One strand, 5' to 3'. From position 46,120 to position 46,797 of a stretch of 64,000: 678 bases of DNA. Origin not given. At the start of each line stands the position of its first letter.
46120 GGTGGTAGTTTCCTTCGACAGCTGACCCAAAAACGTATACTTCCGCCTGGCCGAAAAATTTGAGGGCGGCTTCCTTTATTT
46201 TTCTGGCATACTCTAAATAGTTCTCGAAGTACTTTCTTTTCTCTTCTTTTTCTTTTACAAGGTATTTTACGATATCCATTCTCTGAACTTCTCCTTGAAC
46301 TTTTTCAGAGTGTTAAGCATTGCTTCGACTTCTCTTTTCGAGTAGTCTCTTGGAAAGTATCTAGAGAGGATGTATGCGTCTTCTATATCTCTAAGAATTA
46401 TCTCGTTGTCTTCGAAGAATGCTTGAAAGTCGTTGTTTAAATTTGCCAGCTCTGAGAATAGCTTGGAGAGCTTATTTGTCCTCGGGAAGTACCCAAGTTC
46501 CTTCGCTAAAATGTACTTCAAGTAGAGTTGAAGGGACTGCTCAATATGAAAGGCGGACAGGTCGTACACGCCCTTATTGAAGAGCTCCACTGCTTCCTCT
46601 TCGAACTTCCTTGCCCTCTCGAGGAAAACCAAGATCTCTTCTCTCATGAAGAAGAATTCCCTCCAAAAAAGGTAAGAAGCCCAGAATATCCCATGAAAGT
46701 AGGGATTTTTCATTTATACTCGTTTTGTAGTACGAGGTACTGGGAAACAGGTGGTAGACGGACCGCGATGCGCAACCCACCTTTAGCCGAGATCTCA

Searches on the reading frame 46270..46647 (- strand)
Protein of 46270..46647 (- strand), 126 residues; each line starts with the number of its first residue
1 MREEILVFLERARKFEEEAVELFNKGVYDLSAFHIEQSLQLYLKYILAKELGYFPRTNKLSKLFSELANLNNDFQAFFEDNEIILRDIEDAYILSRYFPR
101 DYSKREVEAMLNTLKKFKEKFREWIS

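Call 5: search_protein_families(library=pfam, max_evalue=0.1, proteins=[window:46270-46647:-])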
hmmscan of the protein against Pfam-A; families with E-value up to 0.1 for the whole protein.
seq(126 aa): 2 families
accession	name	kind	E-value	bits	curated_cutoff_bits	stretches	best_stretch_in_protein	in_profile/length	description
PF05168.19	HEPN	-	3.2e-24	85.8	22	1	8-123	4-116/117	HEPN domain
PF05746.21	DALR_1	-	0.077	13.5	22.3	0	11-90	7-87/117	DALR anticodon binding domain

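Call 6: search_protein_families(library=ncbifam, max_evalue=0.1, proteins=[window:46270-46647:-])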
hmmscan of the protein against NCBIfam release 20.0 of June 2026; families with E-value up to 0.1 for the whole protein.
seq(126 aa): 1 family
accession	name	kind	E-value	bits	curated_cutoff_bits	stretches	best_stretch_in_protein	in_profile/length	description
NF007638.0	PRK10304.1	equivalog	0.021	14.8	178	1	43-90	58-103/165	non-heme ferritin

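Call 23: find_homologous_proteins(query=window:46270-46647:-)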
Query seq(126 aa) (126 aa): 37 proteins with E <= 0.001 among 48 candidates.
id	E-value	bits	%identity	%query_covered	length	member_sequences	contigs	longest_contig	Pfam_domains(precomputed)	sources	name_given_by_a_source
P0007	2.0e-73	262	100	100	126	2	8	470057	PF05168.20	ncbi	ncbi:MAG: HEPN domain-containing protein [Candidatus Jordarchaeales archaeon]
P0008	1.4e-47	179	66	99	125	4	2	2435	PF05168.20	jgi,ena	-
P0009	6.2e-47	177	67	100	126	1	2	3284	PF05168.20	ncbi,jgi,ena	jgi:HEPN domain-containing protein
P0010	6.4e-47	177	66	100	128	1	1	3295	PF05168.20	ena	-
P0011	6.7e-47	177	67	100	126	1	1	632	PF05168.20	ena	-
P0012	2.1e-46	175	65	100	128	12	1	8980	PF05168.20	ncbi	ncbi:MAG: HEPN domain-containing protein [Archaeoglobaceae archaeon]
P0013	3.5e-46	174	64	99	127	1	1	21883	PF05168.20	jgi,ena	-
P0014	4.6e-46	174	67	100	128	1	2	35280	PF05168.20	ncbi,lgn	-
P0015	4.6e-46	174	63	99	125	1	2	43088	PF05168.20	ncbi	ncbi:HEPN domain-containing protein [Archaeoglobus sp.]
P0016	6.0e-46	173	65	100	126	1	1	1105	PF05168.20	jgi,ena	-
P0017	1.4e-45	172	64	100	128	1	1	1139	PF05168.20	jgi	-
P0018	1.5e-44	169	58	100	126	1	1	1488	PF05168.20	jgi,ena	jgi:HEPN domain-containing protein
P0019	1.8e-44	169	61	100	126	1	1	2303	PF05168.20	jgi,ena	-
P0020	2.0e-44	169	63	100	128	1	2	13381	PF05168.20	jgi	jgi:HEPN domain-containing protein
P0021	2.5e-44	168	63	100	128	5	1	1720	PF05168.20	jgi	-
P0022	1.0e-43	166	63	100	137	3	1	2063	PF05168.20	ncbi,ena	-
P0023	2.3e-42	162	61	100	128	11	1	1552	PF05168.20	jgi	jgi:HEPN domain-containing protein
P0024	4.0e-42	161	60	100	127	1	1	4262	PF05168.20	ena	-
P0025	1.9e-41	159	57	100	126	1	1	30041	PF05168.20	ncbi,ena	-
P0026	2.7e-41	158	61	100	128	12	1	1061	PF05168.20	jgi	-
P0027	3.7e-41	158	62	96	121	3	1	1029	PF05168.20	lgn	-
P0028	4.5e-41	158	62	100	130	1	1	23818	PF05168.20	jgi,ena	-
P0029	1.8e-40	156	61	100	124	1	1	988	PF05168.20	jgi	-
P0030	4.6e-40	154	60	100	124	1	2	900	PF05168.20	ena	-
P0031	4.0e-39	151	58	100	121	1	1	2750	PF05168.20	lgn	-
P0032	4.5e-39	151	59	100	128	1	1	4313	PF05168.20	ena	-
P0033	5.9e-39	151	56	100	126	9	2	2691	PF05168.20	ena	-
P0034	1.0e-38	150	60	94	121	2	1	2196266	PF05168.20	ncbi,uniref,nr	ncbi:HEPN domain protein [Ferroglobus placidus DSM 10642]|uniref:HEPN domain protein n=1 Tax=Ferrogl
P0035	5.6e-36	141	54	99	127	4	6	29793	PF05168.20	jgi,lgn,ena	-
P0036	1.8e-33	133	62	81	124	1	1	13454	PF05168.20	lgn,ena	-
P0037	2.8e-28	116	65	66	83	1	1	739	PF05168.20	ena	-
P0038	8.6e-25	105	57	68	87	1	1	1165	PF05168.20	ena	-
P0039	2.0e-24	104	57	68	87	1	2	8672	PF05168.20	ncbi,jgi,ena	-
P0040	2.3e-18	84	60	65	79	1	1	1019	PF05168.20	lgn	-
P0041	1.0e-16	79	44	93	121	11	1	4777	PF05168.20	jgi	-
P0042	4.2e-14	71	45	77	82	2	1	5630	PF05168.20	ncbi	ncbi:HEPN domain-containing protein [Archaeoglobus sp.]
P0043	4.1e-12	64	46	75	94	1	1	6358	PF05168.20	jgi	-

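Call 37: search_protein_families(library=padloc, max_evalue=0.01, proteins=[window:46270-46647:-])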
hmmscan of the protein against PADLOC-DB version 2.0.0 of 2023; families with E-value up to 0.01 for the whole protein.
seq(126 aa): 0 families

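Call 48: find_encoding_contigs(protein=P0014, flank=3000, max_places=2)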
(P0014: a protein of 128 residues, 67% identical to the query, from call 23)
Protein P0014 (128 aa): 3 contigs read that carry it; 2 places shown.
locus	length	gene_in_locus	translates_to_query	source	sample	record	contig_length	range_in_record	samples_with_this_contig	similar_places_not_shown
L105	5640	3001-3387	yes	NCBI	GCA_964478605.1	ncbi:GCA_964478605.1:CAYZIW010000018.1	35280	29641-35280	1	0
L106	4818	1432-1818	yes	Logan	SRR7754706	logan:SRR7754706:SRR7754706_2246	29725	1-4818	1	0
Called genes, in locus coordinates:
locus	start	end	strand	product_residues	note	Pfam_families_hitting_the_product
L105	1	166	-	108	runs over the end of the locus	PF01909:NTP_transf_2, PF18765:Polbeta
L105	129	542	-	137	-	PF05168:HEPN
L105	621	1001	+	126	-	PF05168:HEPN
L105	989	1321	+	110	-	PF01909:NTP_transf_2, PF18765:Polbeta (weak)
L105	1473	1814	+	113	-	PF05168:HEPN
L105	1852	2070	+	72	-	PF22600:MTPAP-like_central (weak), PF18765:Polbeta (weak), PF01909:NTP_transf_2 (weak)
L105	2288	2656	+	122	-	PF05168:HEPN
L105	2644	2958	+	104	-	PF18765:Polbeta (weak), PF01909:NTP_transf_2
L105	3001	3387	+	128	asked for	PF05168:HEPN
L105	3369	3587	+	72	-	PF22600:MTPAP-like_central (weak), PF01909:NTP_transf_2, PF18765:Polbeta (weak)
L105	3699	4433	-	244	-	-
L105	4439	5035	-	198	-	-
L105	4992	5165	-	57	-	-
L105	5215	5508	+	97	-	-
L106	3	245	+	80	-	?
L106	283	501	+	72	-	PF22600:MTPAP-like_central (weak), PF18765:Polbeta (weak), PF01909:NTP_transf_2 (weak)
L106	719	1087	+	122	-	PF05168:HEPN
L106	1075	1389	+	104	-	PF18765:Polbeta (weak), PF01909:NTP_transf_2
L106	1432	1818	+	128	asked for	PF05168:HEPN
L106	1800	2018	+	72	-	PF22600:MTPAP-like_central (weak), PF01909:NTP_transf_2, PF18765:Polbeta (weak)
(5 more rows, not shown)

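Call 49: find_encoding_contigs(protein=P0015, flank=3000, max_places=2)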
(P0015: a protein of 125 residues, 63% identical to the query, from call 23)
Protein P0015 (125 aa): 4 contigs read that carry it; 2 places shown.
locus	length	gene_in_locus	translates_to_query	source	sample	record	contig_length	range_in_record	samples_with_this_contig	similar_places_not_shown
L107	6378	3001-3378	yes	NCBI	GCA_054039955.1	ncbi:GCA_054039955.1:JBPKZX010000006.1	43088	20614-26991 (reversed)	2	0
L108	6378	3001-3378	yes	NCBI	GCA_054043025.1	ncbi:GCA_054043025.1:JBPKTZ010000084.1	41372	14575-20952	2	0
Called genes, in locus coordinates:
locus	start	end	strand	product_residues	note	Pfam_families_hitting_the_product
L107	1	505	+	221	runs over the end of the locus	PF13085:Fer2_3, PF00111:Fer2 (weak), PF13534:Fer4_17 (weak), PF13237:Fer4_10, PF12838:Fer4_7 (weak), PF13183:Fer4_8, PF13187:Fer4_9 (weak), PF13484:Fer4_16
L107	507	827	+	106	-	PF01127:Sdh_cyt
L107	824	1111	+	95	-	PF01127:Sdh_cyt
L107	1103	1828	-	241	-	PF13412:HTH_24 (weak), PF25211:DUF7839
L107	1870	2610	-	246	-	PF01135:PCMT, PF08704:GCD14, PF05175:MTS (weak), PF02475:TRM5-TYW2_MTfase, PF13649:Methyltransf_25, PF13847:Methyltransf_31, PF08241:Methyltransf_11 (weak)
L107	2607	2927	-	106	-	PF01849:NAC, PF19026:UBA_HYPK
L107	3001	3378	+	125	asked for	PF05168:HEPN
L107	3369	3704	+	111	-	PF22600:MTPAP-like_central, PF01909:NTP_transf_2, PF18765:Polbeta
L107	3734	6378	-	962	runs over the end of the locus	PF18204:PGF-CTERM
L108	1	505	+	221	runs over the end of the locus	PF13085:Fer2_3, PF00111:Fer2 (weak), PF13534:Fer4_17 (weak), PF13237:Fer4_10, PF12838:Fer4_7 (weak), PF13183:Fer4_8, PF13187:Fer4_9 (weak), PF13484:Fer4_16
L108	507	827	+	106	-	PF01127:Sdh_cyt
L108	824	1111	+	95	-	PF01127:Sdh_cyt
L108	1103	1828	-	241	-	PF13412:HTH_24 (weak), PF25211:DUF7839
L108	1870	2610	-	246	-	PF01135:PCMT, PF08704:GCD14, PF05175:MTS (weak), PF02475:TRM5-TYW2_MTfase, PF13649:Methyltransf_25, PF13847:Methyltransf_31, PF08241:Methyltransf_11 (weak)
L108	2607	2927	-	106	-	PF01849:NAC, PF19026:UBA_HYPK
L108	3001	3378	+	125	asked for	PF05168:HEPN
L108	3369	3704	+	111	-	PF22600:MTPAP-like_central, PF01909:NTP_transf_2, PF18765:Polbeta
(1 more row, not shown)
